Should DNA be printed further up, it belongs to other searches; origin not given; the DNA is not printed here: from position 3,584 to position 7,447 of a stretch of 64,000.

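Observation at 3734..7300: Giant 1188-aa protein with a degenerate SF1-helicase core (pseudo-helicase)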

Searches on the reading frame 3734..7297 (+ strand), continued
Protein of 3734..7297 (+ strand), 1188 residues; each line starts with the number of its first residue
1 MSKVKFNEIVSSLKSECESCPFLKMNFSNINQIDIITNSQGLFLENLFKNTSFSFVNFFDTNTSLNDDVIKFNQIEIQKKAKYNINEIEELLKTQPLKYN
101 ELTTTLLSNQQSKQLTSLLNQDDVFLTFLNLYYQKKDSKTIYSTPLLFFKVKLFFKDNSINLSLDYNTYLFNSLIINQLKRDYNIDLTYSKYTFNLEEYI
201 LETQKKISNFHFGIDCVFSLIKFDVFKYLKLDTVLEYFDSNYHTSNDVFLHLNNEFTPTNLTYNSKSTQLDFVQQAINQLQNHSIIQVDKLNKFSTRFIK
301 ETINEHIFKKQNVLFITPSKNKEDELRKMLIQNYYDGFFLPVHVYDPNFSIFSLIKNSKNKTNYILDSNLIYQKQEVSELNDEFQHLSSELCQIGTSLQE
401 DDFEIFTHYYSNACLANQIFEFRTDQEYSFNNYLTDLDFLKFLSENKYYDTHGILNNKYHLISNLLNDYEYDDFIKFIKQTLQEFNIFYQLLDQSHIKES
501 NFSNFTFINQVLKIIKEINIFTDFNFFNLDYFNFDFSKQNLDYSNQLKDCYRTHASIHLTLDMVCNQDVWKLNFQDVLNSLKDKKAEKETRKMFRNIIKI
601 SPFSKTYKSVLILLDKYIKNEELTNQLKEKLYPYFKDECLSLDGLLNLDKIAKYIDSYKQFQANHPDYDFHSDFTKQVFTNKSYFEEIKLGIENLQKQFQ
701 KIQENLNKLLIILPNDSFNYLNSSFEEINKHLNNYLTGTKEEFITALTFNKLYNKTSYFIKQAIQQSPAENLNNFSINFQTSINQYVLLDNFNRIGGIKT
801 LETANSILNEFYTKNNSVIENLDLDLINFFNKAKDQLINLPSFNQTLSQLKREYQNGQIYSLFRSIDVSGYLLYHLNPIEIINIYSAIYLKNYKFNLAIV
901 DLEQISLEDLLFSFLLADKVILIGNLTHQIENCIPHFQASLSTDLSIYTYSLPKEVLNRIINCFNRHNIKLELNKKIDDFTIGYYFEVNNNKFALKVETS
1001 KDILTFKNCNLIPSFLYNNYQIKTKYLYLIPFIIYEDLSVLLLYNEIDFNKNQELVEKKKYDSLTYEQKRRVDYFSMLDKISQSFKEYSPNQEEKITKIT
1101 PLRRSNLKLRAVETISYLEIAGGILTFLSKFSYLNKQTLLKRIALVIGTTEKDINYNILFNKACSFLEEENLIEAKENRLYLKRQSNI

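Call 53: find_encoding_contigs(protein=P0009, flank=7000, max_places=2)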
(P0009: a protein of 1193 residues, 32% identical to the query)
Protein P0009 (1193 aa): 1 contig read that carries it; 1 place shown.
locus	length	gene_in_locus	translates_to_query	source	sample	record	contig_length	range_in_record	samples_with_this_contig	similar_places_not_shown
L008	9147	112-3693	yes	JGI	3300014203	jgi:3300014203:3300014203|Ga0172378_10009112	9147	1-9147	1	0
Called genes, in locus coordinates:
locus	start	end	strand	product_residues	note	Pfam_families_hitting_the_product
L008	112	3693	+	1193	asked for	PF13195:DUF4011 (weak)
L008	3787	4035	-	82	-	PF05154:TM2 (weak)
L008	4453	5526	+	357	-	PF11335:DUF3137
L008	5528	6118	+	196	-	PF04011:LemA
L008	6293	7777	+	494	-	PF01523:PmbA_TldD_1st, PF19290:PmbA_TldD_2nd, PF19289:PmbA_TldD_3rd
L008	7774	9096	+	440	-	PF19290:PmbA_TldD_2nd (weak), PF19289:PmbA_TldD_3rd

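Call 62: find_related_loci(query=A5, collection=metagenome_contigs, flank=4000)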
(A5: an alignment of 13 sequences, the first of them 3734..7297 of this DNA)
Query A5 (1188 aa) in metagenome_contigs; peptide patterns used: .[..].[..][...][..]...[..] (x = any residue, [..] = any of these).
188 stretches matched a pattern; 15 encode a relative of the query (tblastn E <= 1e-3); 15 distinct loci.
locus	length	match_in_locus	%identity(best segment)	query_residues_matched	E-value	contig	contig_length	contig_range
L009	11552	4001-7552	31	9-1185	2e-169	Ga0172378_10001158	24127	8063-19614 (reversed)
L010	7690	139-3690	31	9-1185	5e-167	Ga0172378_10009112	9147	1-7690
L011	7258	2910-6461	30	9-1185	1e-165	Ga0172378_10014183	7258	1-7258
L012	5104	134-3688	30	8-1185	5e-163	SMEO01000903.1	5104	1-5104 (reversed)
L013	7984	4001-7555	29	8-1185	9e-156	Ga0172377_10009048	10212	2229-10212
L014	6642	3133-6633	30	8-1167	4e-155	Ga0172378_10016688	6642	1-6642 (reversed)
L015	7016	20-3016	30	194-1185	4e-133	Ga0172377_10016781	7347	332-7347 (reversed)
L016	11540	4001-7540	29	8-1184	4e-151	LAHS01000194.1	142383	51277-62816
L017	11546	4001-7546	32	8-1184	0e+0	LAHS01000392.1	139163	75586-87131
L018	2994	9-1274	34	769-1185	6e-54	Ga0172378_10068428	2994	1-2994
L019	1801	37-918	41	892-1184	2e-50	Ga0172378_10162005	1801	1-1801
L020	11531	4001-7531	27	7-1184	3e-118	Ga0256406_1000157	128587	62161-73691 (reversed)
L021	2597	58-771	37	951-1185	8e-38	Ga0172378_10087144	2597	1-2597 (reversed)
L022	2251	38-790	37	935-1184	1e-37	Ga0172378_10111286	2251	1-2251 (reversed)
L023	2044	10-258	43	1102-1184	4e-14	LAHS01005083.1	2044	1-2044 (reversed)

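Call 66: search_protein_families(library=pfam, proteins=[P0036], max_evalue=1)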
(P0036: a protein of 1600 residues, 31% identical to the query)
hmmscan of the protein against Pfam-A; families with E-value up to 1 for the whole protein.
P0036 (1600 aa): 31 families (the best 25 are shown)
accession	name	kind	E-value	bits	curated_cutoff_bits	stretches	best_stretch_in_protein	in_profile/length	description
PF18741.7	MTES_1575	-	4.9e-35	119.9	38.2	1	1252-1346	1-94/96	REase_MTES_1575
PF13195.11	DUF4011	-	1.1e-30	107.1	22.2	1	19-203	1-158/158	Protein of unknown function (DUF4011)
PF13086.12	AAA_11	-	4.1e-17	63.2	27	2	309-450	3-136/257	AAA domain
PF13087.12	AAA_12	-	2.5e-15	57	27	1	1021-1203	17-193/195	AAA domain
PF13245.12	AAA_19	-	3.5e-08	34.1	25.1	1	312-422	1-106/134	AAA domain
PF09848.15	SLFN-g3_helicase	-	6.1e-08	32.8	24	2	324-414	3-87/354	Schlafen group 3, DNA/RNA helicase domain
PF13604.12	AAA_30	-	4.8e-06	26.9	27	1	310-370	4-66/191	AAA domain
PF04851.21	ResIII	-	3e-05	24.4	22.5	1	316-389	12-95/164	Type III restriction enzyme, res subunit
PF00270.35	DEAD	-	0.00011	22.4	26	1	311-396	3-92/167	DEAD/DEAH box helicase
PF01443.25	Viral_helicase1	-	0.00029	21.2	21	1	945-987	55-101/228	Viral superfamily 1 RNA helicase core domain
PF20720.3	nSTAND3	-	0.0018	18.5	27.2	1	314-377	9-72/155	Novel STAND NTPase 3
PF08373.16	RAP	-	0.0024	18.3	24.2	1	1294-1335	1-44/58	RAP domain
PF04480.18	DUF559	-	0.0041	17.4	20.6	1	1292-1336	55-96/109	Protein of unknown function (DUF559)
PF00004.35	AAA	-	0.0068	17.3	21.2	1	326-356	2-27/131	ATPase family associated with various cellular activities (AAA)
PF07088.17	GvpD_P-loop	-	0.013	15.9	24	1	318-363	6-50/189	GvpD gas vesicle protein, P-loop domain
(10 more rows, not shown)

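Call 74: search_solved_structures(query=A3, max_evalue=0.00001)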
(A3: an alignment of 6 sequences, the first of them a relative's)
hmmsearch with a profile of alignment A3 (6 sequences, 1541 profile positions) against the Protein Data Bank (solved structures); distinct sequences matched with E-value up to 0.00001: 18.
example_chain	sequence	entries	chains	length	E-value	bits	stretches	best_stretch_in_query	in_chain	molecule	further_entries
4b3f_X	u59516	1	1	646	4.4e-16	60.9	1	308-358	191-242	DNA-BINDING PROTEIN SMUBP-2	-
4b3g_A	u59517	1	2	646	4.6e-16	60.8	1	308-358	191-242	DNA-BINDING PROTEIN SMUBP-2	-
5mzn_A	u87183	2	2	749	6.2e-15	57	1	941-987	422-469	Helicase SEN1,Helicase SEN1 | Helicase SEN1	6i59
2xzo_A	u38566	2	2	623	3.5e-12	47.9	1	945-1201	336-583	REGULATOR OF NONSENSE TRANSCRIPTS 1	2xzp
2gjk_A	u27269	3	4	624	3.6e-12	47.9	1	945-1201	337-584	Regulator of nonsense transcripts 1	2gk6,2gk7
6ej5_A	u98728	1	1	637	3.9e-12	47.8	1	945-1201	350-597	Regulator of nonsense transcripts 1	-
9qwn_A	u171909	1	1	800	8.5e-12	46.7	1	945-1201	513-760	Isoform 2 of Regulator of nonsense transcripts 1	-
2wjv_A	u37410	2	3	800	8.6e-12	46.6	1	945-1201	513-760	REGULATOR OF NONSENSE TRANSCRIPTS 1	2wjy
8ftm_A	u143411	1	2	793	4.8e-11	44.2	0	913-988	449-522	5'-3' RNA helicase-like protein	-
8fth_A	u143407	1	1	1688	3.1e-10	41.5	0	913-988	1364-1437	5'-3' RNA helicase-like protein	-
8ftk_A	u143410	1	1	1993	4.6e-10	40.9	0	913-988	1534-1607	5'-3' RNA helicase-like protein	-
5eaw_A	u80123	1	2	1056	3.2e-09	38.1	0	946-985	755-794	DNA replication ATP-dependent helicase/nuclease DNA2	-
5eax_A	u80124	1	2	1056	3.2e-09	38.1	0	946-985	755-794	DNA replication ATP-dependent helicase/nuclease DNA2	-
5ean_A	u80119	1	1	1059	3.2e-09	38.1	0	946-985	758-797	DNA replication ATP-dependent helicase/nuclease DNA2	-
8rd3_A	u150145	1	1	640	5e-09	37.5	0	946-1199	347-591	ATP-dependent helicase NAM7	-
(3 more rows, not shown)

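Call 81: find_homologous_proteins(query=A6, max_evalue=0.001)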
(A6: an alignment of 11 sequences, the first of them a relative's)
Query A6 (11 sequences) (1169 aa, profile of the alignment): 4 proteins with E <= 0.001 among 8000 candidates.
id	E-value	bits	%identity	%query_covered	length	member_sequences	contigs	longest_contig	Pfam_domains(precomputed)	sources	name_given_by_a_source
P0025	0.0e+0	1222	100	100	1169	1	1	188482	-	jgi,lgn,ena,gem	-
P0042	9.6e-9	52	30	5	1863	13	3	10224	PF13195.12,PF13087.13,PF13086.13,PF13604.13,PF13245.13,PF18741.8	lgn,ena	-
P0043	1.5e-5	41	100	1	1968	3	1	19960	PF11784.14,PF13195.12,PF13087.13,PF13086.13,PF13604.13,PF13245.13,PF18741.8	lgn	-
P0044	6.1e-4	36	29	6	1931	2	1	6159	PF11784.14,PF13195.12,PF13087.13,PF13086.13,PF13604.13,PF13245.13,PF18741.8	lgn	-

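Call 83: search_protein_families(library=pfam, proteins=[P0043, P0044], max_evalue=0.001)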
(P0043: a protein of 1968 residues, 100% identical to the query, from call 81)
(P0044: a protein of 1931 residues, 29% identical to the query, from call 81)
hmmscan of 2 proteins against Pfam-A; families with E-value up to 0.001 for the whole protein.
P0043 (1968 aa): 10 families
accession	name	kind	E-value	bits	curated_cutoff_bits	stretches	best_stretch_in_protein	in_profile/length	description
PF13195.11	DUF4011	-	3.4e-44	151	22.2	1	386-555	1-157/158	Protein of unknown function (DUF4011)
PF18741.7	MTES_1575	-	4.9e-30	103.9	38.2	1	1633-1730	1-96/96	REase_MTES_1575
PF13086.12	AAA_11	-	7.9e-19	68.9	27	2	1322-1365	212-255/257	AAA domain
PF13087.12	AAA_12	-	3.3e-16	59.9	27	1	1400-1584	19-193/195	AAA domain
PF11784.13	DUF3320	-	1.7e-10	41.1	25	1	1792-1838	2-48/50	Protein of unknown function (DUF3320)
PF13604.12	AAA_30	-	2.9e-10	40.6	27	1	668-729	3-66/191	AAA domain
PF13245.12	AAA_19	-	2e-09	38.2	25.1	1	671-723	1-55/134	AAA domain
PF01443.25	Viral_helicase1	-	6.6e-05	23.3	21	0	1317-1362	50-99/228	Viral superfamily 1 RNA helicase core domain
PF13191.12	AAA_16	-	0.0004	21.4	32.6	0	673-792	14-128/167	AAA ATPase domain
PF01695.23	IstB_IS21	-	0.00058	19.9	24.1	0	671-716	82-127/238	IstB-like ATP binding protein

P0044 (1931 aa): 9 families
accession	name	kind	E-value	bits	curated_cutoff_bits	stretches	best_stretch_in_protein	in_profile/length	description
PF13195.11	DUF4011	-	5e-47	160.2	22.2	1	382-553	1-158/158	Protein of unknown function (DUF4011)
PF18741.7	MTES_1575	-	3e-28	98.2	38.2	1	1613-1706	5-96/96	REase_MTES_1575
PF13086.12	AAA_11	-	4.7e-18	66.3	27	2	665-746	4-99/257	AAA domain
PF13087.12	AAA_12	-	5.1e-14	52.7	27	1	1378-1560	15-191/195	AAA domain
PF11784.13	DUF3320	-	1e-11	45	25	1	1768-1816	2-50/50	Protein of unknown function (DUF3320)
PF13245.12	AAA_19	-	3.2e-09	37.5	25.1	1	667-724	1-60/134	AAA domain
PF13604.12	AAA_30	-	1.4e-08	35.1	27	1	665-725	4-66/191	AAA domain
PF01443.25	Viral_helicase1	-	0.00017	21.9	21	0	1309-1349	59-101/228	Viral superfamily 1 RNA helicase core domain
PF04851.21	ResIII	-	0.00019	21.8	22.5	0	667-768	8-105/164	Type III restriction enzyme, res subunit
